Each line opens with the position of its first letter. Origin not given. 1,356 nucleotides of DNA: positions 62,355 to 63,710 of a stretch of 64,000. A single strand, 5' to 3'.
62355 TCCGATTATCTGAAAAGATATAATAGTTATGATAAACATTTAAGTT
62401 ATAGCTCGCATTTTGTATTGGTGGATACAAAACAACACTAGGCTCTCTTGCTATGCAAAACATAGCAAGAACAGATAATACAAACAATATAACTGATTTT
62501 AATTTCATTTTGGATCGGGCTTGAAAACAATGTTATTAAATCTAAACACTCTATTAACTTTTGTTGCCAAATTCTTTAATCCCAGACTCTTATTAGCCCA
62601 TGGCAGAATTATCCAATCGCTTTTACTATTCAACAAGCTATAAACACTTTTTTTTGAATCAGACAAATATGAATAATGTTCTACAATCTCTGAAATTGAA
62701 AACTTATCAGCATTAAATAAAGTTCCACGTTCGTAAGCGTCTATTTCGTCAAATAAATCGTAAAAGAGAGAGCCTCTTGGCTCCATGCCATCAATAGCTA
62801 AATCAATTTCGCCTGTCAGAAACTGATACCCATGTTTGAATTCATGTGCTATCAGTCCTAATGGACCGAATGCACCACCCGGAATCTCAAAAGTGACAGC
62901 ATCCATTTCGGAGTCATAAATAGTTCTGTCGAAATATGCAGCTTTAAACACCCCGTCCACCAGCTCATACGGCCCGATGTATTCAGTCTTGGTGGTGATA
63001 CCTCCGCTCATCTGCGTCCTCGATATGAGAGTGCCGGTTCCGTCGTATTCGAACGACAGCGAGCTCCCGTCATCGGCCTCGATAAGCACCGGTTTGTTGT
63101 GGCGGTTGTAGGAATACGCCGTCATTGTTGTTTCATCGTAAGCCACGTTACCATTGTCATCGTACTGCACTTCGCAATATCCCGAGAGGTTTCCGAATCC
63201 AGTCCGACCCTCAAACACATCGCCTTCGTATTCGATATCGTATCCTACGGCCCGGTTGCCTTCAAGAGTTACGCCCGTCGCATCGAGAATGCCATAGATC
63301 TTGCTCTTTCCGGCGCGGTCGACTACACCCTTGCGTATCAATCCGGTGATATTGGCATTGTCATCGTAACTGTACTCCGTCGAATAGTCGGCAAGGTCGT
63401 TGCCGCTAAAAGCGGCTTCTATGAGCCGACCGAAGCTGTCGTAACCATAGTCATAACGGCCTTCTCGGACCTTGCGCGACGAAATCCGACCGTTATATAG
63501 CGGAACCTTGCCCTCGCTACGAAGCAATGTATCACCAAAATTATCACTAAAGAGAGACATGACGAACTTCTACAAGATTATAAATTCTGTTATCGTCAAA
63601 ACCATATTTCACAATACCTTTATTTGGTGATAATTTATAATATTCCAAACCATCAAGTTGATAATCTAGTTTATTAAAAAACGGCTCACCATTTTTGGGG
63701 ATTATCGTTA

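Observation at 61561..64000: Orphan Rhs (YD-repeat) toxin tip with HExxH motif plus exported immunity candidate; the cassette array runs off the window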

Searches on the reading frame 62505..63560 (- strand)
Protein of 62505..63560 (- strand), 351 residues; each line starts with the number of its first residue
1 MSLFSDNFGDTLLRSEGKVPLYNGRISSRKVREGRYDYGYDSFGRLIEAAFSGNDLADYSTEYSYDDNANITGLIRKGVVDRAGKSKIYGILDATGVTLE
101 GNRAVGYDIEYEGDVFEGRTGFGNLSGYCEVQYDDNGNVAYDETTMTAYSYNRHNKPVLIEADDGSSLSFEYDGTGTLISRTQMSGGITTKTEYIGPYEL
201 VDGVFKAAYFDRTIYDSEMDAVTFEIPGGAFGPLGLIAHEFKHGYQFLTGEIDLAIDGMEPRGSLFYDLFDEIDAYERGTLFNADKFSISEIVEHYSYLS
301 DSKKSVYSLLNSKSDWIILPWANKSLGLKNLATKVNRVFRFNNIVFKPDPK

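Call 3: search_protein_families(library=pfam, proteins=[window:62505-63560:-], max_evalue=1)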
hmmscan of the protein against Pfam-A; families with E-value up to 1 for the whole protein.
window:62505-63560:- (351 aa): 1 family
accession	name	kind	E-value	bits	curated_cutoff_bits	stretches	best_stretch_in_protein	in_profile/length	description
PF05593.20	RHS_repeat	-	2.2e-05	25.2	22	2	24-48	5-30/38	RHS Repeat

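Call 4: search_protein_families(library=ncbifam, proteins=[window:62505-63560:-], max_evalue=1)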
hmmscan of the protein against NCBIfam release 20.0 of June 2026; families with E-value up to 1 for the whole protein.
window:62505-63560:- (351 aa): 2 families
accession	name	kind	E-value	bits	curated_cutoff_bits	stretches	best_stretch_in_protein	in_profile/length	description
TIGR01643.1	YD_repeat_2x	repeat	6.5e-06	26.4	15.8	2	151-189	1-39/42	YD repeat-containing protein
NF041261.1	RHS_core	equivalog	0.0078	14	2000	1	38-194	367-645/1261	RHS element core protein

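Call 5: find_encoding_contigs(protein=window:62505-63560:-, flank=10000, max_places=10)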
Protein window:62505-63560:- (351 aa): no gene with exactly this product is on record in the collection.

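Call 15: find_related_loci(query=window:62505-63560:-, collection=genome_contigs, flank=10000)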
Query window:62505-63560:- (351 aa) in genome_contigs; peptide patterns used: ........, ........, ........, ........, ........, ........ (x = any residue, [..] = any of these).
76 stretches matched a pattern; 8 encode a relative of the query (tblastn E <= 1e-3); 8 distinct loci.
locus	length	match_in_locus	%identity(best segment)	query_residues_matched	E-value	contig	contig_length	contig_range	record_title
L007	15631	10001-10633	62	8-218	1e-78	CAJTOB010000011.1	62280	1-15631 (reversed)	MAG TPA_asm: uncultured Muribaculaceae bacterium isolate MGBC105056 genome assembly, contig: MGBC105056.11, whole genome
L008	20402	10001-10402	47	213-348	2e-32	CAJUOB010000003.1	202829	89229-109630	MAG TPA_asm: uncultured Muribaculaceae bacterium isolate MGBC156312 genome assembly, contig: MGBC156312.3, whole genome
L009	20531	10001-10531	36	10-179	8e-25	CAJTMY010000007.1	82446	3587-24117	MAG TPA_asm: uncultured Muribaculaceae bacterium isolate MGBC103306 genome assembly, contig: MGBC103306.7, whole genome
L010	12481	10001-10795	28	57-313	1e-21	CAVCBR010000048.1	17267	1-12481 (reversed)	bacterium isolate H07624-L1_cleanbin_000015 genome assembly, contig: Spades_H07624-L1_contig_1471, whole genome shotgun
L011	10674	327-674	43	199-315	6e-18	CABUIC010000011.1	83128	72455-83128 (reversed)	MAG TPA_asm: uncultured Porphyromonadaceae bacterium isolate MGYG-HGUT-04026 genome assembly, contig: GUT_GENOME254197_1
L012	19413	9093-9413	40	203-298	8e-14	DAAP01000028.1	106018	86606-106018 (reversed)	MAG TPA_asm: Bacteroidales bacterium H4 H4_contig_424, whole genome shotgun sequence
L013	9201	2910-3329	34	215-348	5e-13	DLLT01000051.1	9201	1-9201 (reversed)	MAG TPA_asm: Porphyromonadaceae bacterium UBA7555 UBA7555_contig_896, whole genome shotgun sequence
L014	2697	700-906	44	210-282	2e-9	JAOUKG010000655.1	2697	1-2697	MAG: Cyclobacteriaceae bacterium isolate 8_1_Jan_SF_Bin4 8_1_Jan_SF_Bin4_scaffold_33015_c1, whole genome shotgun sequenc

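Call 18: search_protein_families(library=pfam, proteins=[L007:5561-11566:+, L007:4563-5564:+, L007:11535-12380:+, L007:12396-13475:+, L007:13507-14076:+, L007:14013-14894:+, L007:3016-4476:-, L007:2383-2964:+], max_evalue=0.01)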
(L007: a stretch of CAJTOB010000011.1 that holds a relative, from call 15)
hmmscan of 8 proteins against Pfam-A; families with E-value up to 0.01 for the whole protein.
L007:5561-11566:+ (2001 aa): 2 families
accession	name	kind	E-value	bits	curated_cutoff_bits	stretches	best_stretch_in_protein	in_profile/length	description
PF05593.20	RHS_repeat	-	5e-21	75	22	1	1186-1221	1-36/38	RHS Repeat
PF20041.5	DUF6443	-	2e-13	51.2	27.8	1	969-1079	16-135/137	Domain of unknown function (DUF6443)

L007:4563-5564:+ (333 aa): 0 families

L007:11535-12380:+ (281 aa): 1 family
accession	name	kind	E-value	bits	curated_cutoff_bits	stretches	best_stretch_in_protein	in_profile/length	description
PF14093.11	DUF4271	-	0.0065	16.8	29.7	1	92-217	55-190/206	Domain of unknown function (DUF4271)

L007:12396-13475:+ (359 aa): 1 family
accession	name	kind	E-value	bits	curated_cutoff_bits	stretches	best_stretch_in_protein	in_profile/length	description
PF14891.12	Peptidase_M91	-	0.00017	22.4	25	1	182-288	3-114/176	Effector protein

L007:13507-14076:+ (189 aa): 0 families

L007:14013-14894:+ (293 aa): 0 families

L007:3016-4476:- (486 aa): 1 family
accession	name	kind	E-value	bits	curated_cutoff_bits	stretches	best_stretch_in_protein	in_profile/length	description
PF00291.31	PALP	-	4.8e-43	148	35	1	107-447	5-295/295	Pyridoxal-phosphate dependent enzyme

L007:2383-2964:+ (193 aa): 3 families
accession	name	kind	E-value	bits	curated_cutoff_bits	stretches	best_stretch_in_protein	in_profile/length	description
PF00881.29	Nitroreductase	-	3.3e-13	50.6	23.5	1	15-155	5-167/167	Nitroreductase family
PF14670.12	FXa_inhibition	-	0.0023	18.5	33.4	0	93-111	12-30/36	Coagulation Factor Xa inhibitory site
PF14512.11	TM1586_NiRdase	-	0.0041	17.2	27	1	100-160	78-137/215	Putative TM nitroreductase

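Call 52: search_protein_families(library=ncbifam, proteins=[L009:5708-11683:+, L007:5561-11566:+, L007:4563-5564:+], max_evalue=0.01)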
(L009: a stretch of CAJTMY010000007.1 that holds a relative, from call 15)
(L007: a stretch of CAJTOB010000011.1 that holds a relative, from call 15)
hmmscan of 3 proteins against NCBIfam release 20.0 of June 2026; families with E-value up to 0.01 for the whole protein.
L009:5708-11683:+ (1991 aa): 2 families
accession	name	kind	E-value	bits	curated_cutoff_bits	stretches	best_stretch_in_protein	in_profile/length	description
TIGR03696.1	Rhs_assc_core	domain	6.8e-08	32.9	32.5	1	1707-1784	1-75/76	RHS repeat-associated core domain-containing protein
TIGR01643.1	YD_repeat_2x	repeat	1.6e-07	31.6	15.8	1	1134-1168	1-35/42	YD repeat-containing protein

L007:5561-11566:+ (2001 aa): 2 families
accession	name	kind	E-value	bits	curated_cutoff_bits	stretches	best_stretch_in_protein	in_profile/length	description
TIGR01643.1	YD_repeat_2x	repeat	6.7e-14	51.7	15.8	2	1186-1218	1-33/42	YD repeat-containing protein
TIGR03696.1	Rhs_assc_core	domain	2e-09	37.8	32.5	1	1721-1798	1-75/76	RHS repeat-associated core domain-containing protein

L007:4563-5564:+ (333 aa): 0 families

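Call 53: search_protein_families(library=pfam, proteins=[L009:117-1238:+, L009:1243-1869:+, L009:2345-3676:+, L009:3666-4202:+, L009:4242-5384:+, L009:11646-12782:+, L009:12695-13747:+, L009:13791-16472:+, L009:16546-17436:+, L009:17483-18799:+], max_evalue=0.001)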
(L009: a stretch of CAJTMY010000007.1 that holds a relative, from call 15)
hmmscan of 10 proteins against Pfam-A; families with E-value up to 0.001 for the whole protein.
L009:117-1238:+ (373 aa): 0 families

L009:1243-1869:+ (208 aa): 1 family
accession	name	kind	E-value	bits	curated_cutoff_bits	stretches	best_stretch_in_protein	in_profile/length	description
PF01797.21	Y1_Tnp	-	5.7e-05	23.7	23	0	65-96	39-70/121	Transposase IS200 like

L009:2345-3676:+ (443 aa): 5 families
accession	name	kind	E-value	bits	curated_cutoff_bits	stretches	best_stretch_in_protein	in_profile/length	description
PF01637.24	ATPase_2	-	4.2e-15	56.6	33.2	1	3-211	1-224/225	ATPase domain predominantly from Archaea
PF03008.20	DUF234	-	1.9e-12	47.9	22.5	1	320-408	1-91/100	Archaea bacterial proteins of unknown function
PF13401.12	AAA_22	-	3.3e-07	31.1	27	1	24-145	4-123/130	AAA domain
PF13173.12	AAA_14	-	2.1e-06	28.2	27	1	25-156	2-110/129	AAA domain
PF13191.12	AAA_16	-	8.5e-06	26.8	32.6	1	2-47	1-46/167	AAA ATPase domain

L009:3666-4202:+ (178 aa): 0 families

L009:4242-5384:+ (380 aa): 0 families

L009:11646-12782:+ (378 aa): 0 families

L009:12695-13747:+ (350 aa): 0 families

L009:13791-16472:+ (893 aa): 5 families
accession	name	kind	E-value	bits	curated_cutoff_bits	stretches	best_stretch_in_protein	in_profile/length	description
PF00488.27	MutS_V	-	6e-77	258.3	30.2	1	628-817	1-188/188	MutS domain V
PF05192.23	MutS_III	-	1.4e-42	146.7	34.1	1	289-573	2-193/194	MutS domain III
PF01624.25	MutS_I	-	4.3e-41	140.1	20.6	1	26-137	1-112/113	MutS domain I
PF05190.23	MutS_IV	-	4.4e-30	104.3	22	1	443-533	1-91/92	MutS family domain IV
PF05188.22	MutS_II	-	2e-21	77.2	25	1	146-271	1-132/133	MutS domain II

L009:16546-17436:+ (296 aa): 11 families
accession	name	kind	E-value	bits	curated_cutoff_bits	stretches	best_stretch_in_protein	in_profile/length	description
PF01926.29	MMR_HSR1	-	4.2e-24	85.3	21.9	1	10-123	2-113/113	50S ribosome-binding GTPase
PF07650.23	KH_2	-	3.4e-23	81.7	22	1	207-283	1-78/78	KH domain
PF00009.33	GTP_EFTU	-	1.5e-13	51.2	26.5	1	30-172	50-187/188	Elongation factor Tu GTP binding domain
PF02421.24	FeoB_N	-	1.3e-12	48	27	1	10-166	3-155/156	Ferrous iron transport protein B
PF03193.22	RsgA_GTPase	-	5e-11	43.2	30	2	105-166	44-103/174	RsgA GTPase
PF00350.29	Dynamin_N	-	2e-09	38.1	27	0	54-123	100-166/168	Dynamin family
PF10662.15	PduV-EutP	-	8.6e-08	32.5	21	1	12-167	6-141/143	Ethanolamine utilisation - propanediol utilisation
PF00071.28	Ras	-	6.7e-06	26.2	21.6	1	12-170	4-159/162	Ras family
PF16897.10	MMR_HSR1_Xtn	-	0.00014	22.3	35.2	1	114-170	55-103/106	C-terminal region of MMR_HSR1 domain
PF02492.25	cobW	-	0.00024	21.2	20.7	0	49-150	77-179/180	CobW/HypB/UreG, nucleotide-binding domain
PF08477.19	Roc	-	0.00068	20.3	27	0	11-125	3-119/119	Ras of Complex, Roc, domain of DAPkinase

L009:17483-18799:+ (438 aa): 17 families
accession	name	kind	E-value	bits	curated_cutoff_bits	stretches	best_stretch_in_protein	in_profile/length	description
PF01926.29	MMR_HSR1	-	2e-61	205.5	21.9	2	3-118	2-113/113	50S ribosome-binding GTPase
PF14714.11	KH_dom-like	-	8.8e-29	100.1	27.3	1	355-435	2-81/81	KH-domain-like of EngA bacterial GTPase enzymes, C-terminal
PF02421.24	FeoB_N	-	6.3e-28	97.7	27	2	3-122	3-118/156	Ferrous iron transport protein B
PF00009.33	GTP_EFTU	-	9.5e-27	94.2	26.5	2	250-348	85-186/188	Elongation factor Tu GTP binding domain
PF00350.29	Dynamin_N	-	5.2e-13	49.8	27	0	179-203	2-26/168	Dynamin family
PF00071.28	Ras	-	2.8e-12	46.9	21.6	1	3-123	2-118/162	Ras family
PF04548.22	AIG1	-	1.8e-11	44.2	27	2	4-106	4-108/212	AIG1 family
PF08477.19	Roc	-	6.3e-11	43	27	1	3-120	2-119/119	Ras of Complex, Roc, domain of DAPkinase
PF09439.16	SRPRB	-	1.8e-08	34.4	25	1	3-106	6-97/178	Signal recognition particle receptor beta subunit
PF03193.22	RsgA_GTPase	-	2.5e-08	34.4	30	0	178-235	109-170/174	RsgA GTPase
PF00025.27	Arf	-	3.7e-08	33.5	22.3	1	3-123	17-129/174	ADP-ribosylation factor family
PF00005.33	ABC_tran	-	1.4e-05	26.1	25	0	2-79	13-90/137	ABC transporter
PF05621.17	TniB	-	5.7e-05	23.1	22.4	0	173-266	33-126/189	Bacterial TniB protein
PF13401.12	AAA_22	-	0.00043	21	27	0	2-41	7-33/130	AAA domain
PF03266.21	NTPase_1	-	0.0005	20.4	23.9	0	3-22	2-21/168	NTPase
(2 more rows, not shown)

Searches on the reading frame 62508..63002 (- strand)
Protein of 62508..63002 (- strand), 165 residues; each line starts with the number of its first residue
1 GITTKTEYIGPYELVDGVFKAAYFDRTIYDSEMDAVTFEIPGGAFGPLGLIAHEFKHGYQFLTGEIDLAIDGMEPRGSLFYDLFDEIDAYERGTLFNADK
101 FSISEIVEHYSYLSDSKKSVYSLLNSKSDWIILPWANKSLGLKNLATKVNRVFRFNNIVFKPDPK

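Call 9: find_homologous_proteins(query=window:62508-63002:-, max_evalue=0.01)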
Query seq(165 aa) (165 aa): 5 proteins with E <= 0.01 among 14 candidates.
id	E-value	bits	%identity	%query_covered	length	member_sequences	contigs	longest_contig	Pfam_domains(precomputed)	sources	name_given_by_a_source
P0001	1.2e-48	183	92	56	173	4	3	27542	-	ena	-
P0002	6.8e-39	152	60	82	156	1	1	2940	-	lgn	-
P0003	1.4e-33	134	52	82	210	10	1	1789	-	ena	-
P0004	4.1e-33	133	50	82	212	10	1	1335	-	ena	-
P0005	4.7e-31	126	50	81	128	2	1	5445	-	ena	-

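Call 11: find_encoding_contigs(protein=P0001, flank=10000, max_places=6)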
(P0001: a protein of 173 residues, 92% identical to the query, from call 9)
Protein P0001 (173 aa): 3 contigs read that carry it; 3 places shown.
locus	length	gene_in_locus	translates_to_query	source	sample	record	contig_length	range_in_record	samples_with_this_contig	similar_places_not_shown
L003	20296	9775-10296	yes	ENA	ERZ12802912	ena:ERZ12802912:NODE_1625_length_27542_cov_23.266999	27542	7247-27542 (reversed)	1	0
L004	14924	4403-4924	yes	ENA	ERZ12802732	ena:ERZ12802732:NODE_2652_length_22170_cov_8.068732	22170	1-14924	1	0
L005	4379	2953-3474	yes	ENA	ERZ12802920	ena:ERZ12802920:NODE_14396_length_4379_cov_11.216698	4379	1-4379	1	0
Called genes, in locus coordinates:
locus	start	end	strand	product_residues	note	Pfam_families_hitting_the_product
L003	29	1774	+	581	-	-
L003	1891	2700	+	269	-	-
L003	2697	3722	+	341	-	-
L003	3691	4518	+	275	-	-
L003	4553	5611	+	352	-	-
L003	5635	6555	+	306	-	-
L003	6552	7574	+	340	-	-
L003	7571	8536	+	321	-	-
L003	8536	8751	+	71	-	-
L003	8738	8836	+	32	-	-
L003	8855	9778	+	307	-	-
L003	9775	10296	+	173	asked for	-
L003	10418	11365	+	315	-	-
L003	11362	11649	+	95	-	-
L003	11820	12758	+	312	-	-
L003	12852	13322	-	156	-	PF00291:PALP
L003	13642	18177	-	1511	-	PF07675:Cleaved_Adhesin (faint), PF07705:CARDB (weak), PF18370:RGI_lyase (weak)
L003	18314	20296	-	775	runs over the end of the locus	PF13802:Gal_mutarotas_2, PF01055:Glyco_hydro_31_2nd, PF21365:Glyco_hydro_31_3rd, PF17137:DUF5110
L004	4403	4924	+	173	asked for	-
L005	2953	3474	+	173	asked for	-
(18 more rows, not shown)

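Call 12: find_encoding_contigs(protein=P0005, flank=10000, max_places=6)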
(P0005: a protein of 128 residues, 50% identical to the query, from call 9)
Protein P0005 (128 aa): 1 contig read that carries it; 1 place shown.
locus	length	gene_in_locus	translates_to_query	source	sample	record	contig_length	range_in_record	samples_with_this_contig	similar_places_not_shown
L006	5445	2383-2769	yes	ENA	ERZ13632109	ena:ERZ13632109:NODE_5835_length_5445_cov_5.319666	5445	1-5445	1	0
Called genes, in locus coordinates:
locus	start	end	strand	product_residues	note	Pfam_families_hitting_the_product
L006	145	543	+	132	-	-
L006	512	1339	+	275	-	-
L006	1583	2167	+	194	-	-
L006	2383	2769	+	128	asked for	-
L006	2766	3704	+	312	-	-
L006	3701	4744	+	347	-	PF05593:RHS_repeat (faint)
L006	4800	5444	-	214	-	?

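Call 18: search_protein_families(library=pfam, proteins=[L003:29-1774:+], max_evalue=0.01)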
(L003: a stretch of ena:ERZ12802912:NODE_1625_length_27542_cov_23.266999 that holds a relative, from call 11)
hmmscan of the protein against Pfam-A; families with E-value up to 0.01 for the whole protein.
L003:29-1774:+ (581 aa): 1 family
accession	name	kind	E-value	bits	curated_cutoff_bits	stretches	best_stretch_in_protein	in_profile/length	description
PF05593.20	RHS_repeat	-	0.00058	20.6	22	0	210-238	1-30/38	RHS Repeat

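Call 52: search_protein_families(library=ncbifam, proteins=[L003:4553-5611:+, L003:29-1774:+, L006:3701-4744:+], max_evalue=0.01)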
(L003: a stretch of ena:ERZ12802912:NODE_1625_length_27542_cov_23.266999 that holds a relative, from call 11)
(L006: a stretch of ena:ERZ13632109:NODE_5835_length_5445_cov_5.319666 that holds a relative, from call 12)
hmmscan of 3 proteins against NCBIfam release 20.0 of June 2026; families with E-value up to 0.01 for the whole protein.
L003:4553-5611:+ (352 aa): 1 family
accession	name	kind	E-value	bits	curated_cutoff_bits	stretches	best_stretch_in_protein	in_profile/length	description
TIGR03696.1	Rhs_assc_core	domain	5e-12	46.2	32.5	1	79-156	1-75/76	RHS repeat-associated core domain-containing protein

L003:29-1774:+ (581 aa): 2 families
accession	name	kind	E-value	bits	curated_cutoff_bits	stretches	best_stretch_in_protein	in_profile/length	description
TIGR03696.1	Rhs_assc_core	domain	6.4e-11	42.6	32.5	1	306-383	1-75/76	RHS repeat-associated core domain-containing protein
TIGR01643.1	YD_repeat_2x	repeat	1.8e-06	28.2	15.8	1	210-248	1-40/42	YD repeat-containing protein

L006:3701-4744:+ (347 aa): 2 families
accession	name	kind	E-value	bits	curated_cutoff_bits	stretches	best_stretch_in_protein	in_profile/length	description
TIGR01643.1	YD_repeat_2x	repeat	1.2e-07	31.9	15.8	1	140-179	1-40/42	YD repeat-containing protein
NF041261.1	RHS_core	equivalog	0.0062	14.4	2000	1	11-179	350-515/1261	RHS element core protein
